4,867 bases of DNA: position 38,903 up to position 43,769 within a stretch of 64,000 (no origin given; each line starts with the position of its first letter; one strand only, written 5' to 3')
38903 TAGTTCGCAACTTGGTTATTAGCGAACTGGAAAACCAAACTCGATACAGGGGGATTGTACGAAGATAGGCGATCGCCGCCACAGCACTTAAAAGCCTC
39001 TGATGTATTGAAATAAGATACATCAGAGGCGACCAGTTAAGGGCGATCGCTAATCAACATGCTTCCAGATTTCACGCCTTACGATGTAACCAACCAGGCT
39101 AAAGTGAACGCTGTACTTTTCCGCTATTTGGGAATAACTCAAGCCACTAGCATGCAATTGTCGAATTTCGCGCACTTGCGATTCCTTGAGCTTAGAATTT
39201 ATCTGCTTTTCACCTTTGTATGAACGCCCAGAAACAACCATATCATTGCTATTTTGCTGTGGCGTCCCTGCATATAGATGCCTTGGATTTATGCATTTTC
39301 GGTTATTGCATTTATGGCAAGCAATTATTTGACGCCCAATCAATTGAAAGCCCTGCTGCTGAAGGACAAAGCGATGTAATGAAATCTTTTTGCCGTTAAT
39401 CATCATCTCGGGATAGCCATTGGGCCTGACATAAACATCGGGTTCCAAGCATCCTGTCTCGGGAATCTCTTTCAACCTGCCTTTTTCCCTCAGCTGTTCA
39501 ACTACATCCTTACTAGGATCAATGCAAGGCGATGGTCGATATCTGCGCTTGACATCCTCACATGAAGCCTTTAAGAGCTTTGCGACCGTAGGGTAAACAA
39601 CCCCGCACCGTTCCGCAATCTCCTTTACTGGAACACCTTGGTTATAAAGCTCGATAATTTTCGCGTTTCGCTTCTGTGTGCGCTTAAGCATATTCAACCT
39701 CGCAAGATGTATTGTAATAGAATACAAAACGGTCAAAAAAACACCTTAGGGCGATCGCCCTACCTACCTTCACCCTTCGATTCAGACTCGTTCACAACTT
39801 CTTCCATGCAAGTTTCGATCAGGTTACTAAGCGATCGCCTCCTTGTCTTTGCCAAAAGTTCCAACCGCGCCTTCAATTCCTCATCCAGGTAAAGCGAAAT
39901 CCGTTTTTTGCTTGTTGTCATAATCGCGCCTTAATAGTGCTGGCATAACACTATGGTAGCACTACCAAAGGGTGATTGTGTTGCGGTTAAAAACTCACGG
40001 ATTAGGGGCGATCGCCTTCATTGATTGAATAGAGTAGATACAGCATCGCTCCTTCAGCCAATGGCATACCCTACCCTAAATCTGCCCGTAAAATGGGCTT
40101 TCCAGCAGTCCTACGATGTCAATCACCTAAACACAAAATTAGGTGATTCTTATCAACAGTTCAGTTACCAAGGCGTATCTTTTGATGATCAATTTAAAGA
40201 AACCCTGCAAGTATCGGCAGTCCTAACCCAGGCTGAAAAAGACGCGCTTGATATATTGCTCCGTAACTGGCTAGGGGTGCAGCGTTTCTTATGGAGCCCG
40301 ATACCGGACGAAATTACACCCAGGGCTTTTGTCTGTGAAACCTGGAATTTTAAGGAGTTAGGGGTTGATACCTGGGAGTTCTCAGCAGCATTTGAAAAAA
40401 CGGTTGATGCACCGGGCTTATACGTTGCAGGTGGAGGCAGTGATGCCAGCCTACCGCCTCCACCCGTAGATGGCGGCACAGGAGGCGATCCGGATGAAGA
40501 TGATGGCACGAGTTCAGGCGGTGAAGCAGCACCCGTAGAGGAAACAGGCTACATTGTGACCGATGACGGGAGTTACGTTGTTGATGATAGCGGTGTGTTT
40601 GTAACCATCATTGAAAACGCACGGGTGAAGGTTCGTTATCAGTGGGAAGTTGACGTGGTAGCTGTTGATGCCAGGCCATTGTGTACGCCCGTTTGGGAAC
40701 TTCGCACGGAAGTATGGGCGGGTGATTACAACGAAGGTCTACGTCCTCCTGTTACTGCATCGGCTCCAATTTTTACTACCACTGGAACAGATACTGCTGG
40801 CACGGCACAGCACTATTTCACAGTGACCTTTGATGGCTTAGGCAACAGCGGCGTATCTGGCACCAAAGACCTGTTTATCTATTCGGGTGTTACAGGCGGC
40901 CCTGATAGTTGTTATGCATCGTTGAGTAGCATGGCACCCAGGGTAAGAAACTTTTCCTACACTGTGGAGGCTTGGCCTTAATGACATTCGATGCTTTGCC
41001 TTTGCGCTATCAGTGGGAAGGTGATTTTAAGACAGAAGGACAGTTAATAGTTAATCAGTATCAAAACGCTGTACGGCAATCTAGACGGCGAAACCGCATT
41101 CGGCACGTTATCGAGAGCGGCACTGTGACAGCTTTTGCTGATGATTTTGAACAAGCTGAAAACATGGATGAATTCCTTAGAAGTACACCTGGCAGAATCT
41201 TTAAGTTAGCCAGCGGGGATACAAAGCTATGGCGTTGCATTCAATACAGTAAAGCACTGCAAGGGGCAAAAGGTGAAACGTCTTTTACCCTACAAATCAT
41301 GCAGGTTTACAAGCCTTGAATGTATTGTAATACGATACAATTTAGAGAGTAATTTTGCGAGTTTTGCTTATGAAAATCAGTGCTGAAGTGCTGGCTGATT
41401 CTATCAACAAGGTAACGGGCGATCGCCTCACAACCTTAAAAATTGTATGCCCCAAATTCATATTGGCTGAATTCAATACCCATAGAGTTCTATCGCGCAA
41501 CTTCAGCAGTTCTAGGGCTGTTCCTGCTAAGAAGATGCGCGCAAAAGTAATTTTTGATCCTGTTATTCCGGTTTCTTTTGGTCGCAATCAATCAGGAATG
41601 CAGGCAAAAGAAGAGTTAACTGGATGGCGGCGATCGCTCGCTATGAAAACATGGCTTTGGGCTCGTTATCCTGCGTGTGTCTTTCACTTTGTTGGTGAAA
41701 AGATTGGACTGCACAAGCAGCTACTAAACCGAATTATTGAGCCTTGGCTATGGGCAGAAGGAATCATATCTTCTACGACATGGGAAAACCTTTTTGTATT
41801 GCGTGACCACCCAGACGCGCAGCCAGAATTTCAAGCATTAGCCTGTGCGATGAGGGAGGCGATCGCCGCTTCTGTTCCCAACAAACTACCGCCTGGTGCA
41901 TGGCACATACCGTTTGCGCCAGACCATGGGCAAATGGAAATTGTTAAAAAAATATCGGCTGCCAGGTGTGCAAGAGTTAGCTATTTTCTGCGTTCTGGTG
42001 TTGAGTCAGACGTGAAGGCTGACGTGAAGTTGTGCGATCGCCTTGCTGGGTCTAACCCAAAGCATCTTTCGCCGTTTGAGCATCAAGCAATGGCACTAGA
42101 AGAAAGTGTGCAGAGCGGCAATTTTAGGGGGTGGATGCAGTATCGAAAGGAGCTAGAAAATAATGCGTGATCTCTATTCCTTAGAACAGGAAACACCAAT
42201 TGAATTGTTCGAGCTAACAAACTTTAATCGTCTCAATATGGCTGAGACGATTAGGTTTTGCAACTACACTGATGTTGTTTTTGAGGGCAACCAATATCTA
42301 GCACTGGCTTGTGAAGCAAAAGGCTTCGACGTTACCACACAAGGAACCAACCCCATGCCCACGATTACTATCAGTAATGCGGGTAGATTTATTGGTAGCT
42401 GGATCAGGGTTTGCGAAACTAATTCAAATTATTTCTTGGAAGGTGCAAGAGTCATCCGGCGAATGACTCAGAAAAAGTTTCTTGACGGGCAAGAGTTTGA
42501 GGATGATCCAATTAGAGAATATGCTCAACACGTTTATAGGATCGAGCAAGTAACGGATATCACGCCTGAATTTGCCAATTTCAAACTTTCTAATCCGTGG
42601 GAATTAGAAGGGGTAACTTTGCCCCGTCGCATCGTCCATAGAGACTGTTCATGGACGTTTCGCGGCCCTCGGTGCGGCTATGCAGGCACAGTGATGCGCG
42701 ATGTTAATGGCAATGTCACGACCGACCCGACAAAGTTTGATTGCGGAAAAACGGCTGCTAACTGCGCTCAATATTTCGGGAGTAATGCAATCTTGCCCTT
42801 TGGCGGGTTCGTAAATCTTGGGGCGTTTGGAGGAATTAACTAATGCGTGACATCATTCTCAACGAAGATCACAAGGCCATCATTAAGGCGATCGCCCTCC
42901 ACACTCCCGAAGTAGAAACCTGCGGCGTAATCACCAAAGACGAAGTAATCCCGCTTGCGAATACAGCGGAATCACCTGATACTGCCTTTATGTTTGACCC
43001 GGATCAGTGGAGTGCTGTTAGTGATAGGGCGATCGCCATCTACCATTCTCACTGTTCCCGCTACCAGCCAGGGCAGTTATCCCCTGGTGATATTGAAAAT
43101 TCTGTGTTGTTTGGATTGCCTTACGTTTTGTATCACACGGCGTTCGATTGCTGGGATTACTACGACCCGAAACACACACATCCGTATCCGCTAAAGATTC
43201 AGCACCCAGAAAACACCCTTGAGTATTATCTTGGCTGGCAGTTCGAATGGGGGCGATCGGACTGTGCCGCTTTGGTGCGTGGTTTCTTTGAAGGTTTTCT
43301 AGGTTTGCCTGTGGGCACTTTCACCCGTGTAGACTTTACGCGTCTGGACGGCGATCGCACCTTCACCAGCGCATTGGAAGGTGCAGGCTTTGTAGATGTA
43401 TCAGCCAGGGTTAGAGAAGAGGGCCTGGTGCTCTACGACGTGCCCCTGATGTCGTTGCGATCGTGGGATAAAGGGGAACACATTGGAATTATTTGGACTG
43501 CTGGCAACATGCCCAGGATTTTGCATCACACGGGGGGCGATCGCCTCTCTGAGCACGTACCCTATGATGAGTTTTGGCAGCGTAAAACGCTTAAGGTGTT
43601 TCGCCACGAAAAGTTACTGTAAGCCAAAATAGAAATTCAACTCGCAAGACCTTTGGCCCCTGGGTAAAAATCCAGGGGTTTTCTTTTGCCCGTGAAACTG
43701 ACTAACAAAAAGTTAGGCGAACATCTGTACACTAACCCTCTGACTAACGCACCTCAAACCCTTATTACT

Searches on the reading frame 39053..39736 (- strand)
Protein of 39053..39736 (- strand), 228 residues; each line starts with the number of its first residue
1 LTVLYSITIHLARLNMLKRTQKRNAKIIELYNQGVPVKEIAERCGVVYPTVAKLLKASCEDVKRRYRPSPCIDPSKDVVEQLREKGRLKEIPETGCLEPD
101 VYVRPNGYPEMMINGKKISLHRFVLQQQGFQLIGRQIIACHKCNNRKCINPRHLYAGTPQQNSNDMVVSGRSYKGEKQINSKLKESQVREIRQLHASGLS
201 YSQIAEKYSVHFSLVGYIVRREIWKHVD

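Call 53: search_protein_families(library=pfam, proteins=[window:39053-39736:-], max_evalue=0.01)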
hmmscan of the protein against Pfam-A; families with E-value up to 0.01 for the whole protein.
window:39053-39736:- (228 aa): 12 families
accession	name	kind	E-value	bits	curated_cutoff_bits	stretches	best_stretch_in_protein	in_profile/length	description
PF13384.12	HTH_23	-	1.8e-11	43.9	24.6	1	20-57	3-40/50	Homeodomain-like domain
PF13936.12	HTH_38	-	1.8e-09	37.6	27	1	181-221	3-43/44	Helix-turn-helix domain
PF02796.21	HTH_7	-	7.2e-08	32.9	23.8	1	21-46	8-33/45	Helix-turn-helix domain of resolvase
PF13518.12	HTH_28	-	1.6e-06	28.5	25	1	25-56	3-34/52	Helix-turn-helix domain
PF13551.12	HTH_29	-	1.8e-05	25.2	28.1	1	25-57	2-35/64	Winged helix-turn helix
PF08281.18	Sigma70_r4_2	-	1.9e-05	24.6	25.7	1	23-56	14-48/54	Sigma-70, region 4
PF25787.1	HTH_SB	-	0.00036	20.7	43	1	191-221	15-45/53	Sleeping Beauty transposase HTH domain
PF19610.4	DUF6115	-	0.00044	21.1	27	0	18-44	94-120/134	Family of unknown function (DUF6115)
PF06056.18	Terminase_5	-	0.0016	18.8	20.3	0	28-53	7-32/58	Putative ATPase subunit of terminase (gpP-like)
PF05551.17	zf-His_Me_endon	-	0.0024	18.5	27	1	139-164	67-92/131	Zinc-binding loop region of homing endonuclease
PF13392.12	HNH_3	-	0.0046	17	24.8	1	141-163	23-45/46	HNH endonuclease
PF00196.25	GerE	-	0.0067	16.5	23.5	0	22-51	5-34/57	Bacterial regulatory proteins, luxR family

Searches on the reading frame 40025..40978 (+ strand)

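Call 78: search_protein_families(library=phrogs, proteins=[window:40025-40978:+], max_evalue=0.001)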
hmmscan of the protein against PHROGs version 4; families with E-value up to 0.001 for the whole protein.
window:40025-40978:+ (318 aa): 1 family
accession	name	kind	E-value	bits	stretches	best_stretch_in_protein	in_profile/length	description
phrog_14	-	tail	9.7e-11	42.4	1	12-127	3-114/366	minor tail protein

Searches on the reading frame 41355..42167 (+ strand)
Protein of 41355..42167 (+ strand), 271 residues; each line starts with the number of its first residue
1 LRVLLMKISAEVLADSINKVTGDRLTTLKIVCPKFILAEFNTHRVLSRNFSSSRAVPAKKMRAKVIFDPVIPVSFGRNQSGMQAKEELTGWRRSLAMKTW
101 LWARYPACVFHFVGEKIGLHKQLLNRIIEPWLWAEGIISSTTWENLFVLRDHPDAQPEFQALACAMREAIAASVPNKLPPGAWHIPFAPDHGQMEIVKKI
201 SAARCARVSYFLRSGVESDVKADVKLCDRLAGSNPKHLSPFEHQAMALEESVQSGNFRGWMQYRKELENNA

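Call 78: search_protein_families(library=phrogs, proteins=[window:41355-42167:+], max_evalue=0.001)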
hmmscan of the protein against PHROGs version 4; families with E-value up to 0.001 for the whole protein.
window:41355-42167:+ (271 aa): 1 family
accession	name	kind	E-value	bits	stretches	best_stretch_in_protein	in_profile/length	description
phrog_85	-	DNA, RNA and nucleotide metabolism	1.6e-67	229.7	1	7-270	409-702/866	thymidylate synthase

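Call 97: find_homologous_proteins(query=window:41355-42167:+)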
Query window:41355-42167:+ (271 aa): 7818 proteins with E <= 0.001 among 8000 candidates; the best 120 are listed.
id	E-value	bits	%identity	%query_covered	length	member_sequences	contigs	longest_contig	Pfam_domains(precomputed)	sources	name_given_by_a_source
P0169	1.8e-178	610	100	98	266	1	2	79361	PF02511.21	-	-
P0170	3.9e-127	441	71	98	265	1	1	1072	PF02511.21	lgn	-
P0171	1.9e-107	377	62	98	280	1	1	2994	PF02511.21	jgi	jgi:hypothetical protein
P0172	1.9e-106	374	64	94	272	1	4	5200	PF02511.21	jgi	jgi:hypothetical protein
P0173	8.4e-105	368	61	97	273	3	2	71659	PF02511.21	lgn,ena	-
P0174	1.3e-104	368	62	97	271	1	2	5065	PF02511.21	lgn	-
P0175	4.3e-104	366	61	97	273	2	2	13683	PF02511.21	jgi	jgi:thymidylate synthase ThyX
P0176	6.7e-104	365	60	99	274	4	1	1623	PF02511.21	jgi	jgi:hypothetical protein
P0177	1.8e-102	361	61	97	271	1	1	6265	PF02511.21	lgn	-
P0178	1.1e-101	358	60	98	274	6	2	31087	PF02511.21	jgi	-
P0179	2.2e-101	357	59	99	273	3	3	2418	PF02511.21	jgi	jgi:hypothetical protein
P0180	2.2e-100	354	62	96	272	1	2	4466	PF02511.21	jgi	jgi:hypothetical protein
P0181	1.8e-98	347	58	97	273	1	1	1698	PF02511.21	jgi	jgi:hypothetical protein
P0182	3.2e-98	347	59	99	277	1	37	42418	PF02511.21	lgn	-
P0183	3.4e-96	340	55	97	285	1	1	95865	PF02511.21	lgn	-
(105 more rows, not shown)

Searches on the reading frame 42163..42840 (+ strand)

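Call 78: search_protein_families(library=phrogs, proteins=[window:42163-42840:+], max_evalue=0.001)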
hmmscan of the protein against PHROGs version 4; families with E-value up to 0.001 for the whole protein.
window:42163-42840:+ (226 aa): 4 families
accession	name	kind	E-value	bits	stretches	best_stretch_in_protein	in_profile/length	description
phrog_18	-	tail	7.2e-59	201.5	1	3-217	152-376/573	minor tail protein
phrog_4199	-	tail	2e-24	87.6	1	37-217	48-225/311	minor tail protein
phrog_2959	-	tail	3.1e-06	27.8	1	5-82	13-93/102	minor tail protein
phrog_25674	-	unknown function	0.00032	21.5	0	115-173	10-64/69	-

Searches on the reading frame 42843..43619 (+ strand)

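Call 78: search_protein_families(library=phrogs, proteins=[window:42843-43619:+], max_evalue=0.001)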
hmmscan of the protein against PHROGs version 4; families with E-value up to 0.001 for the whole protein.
window:42843-43619:+ (259 aa): 4 families
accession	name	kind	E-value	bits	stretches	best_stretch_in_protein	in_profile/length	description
phrog_30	-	tail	4.5e-35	123.1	1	6-258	289-522/544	minor tail protein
phrog_2552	-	unknown function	1.6e-14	54.8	1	131-257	5-122/142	-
phrog_5556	-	tail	6.3e-08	33.6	1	5-85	19-102/148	tail protein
phrog_2635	-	tail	1.1e-06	29.4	1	14-148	6-129/135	tail protein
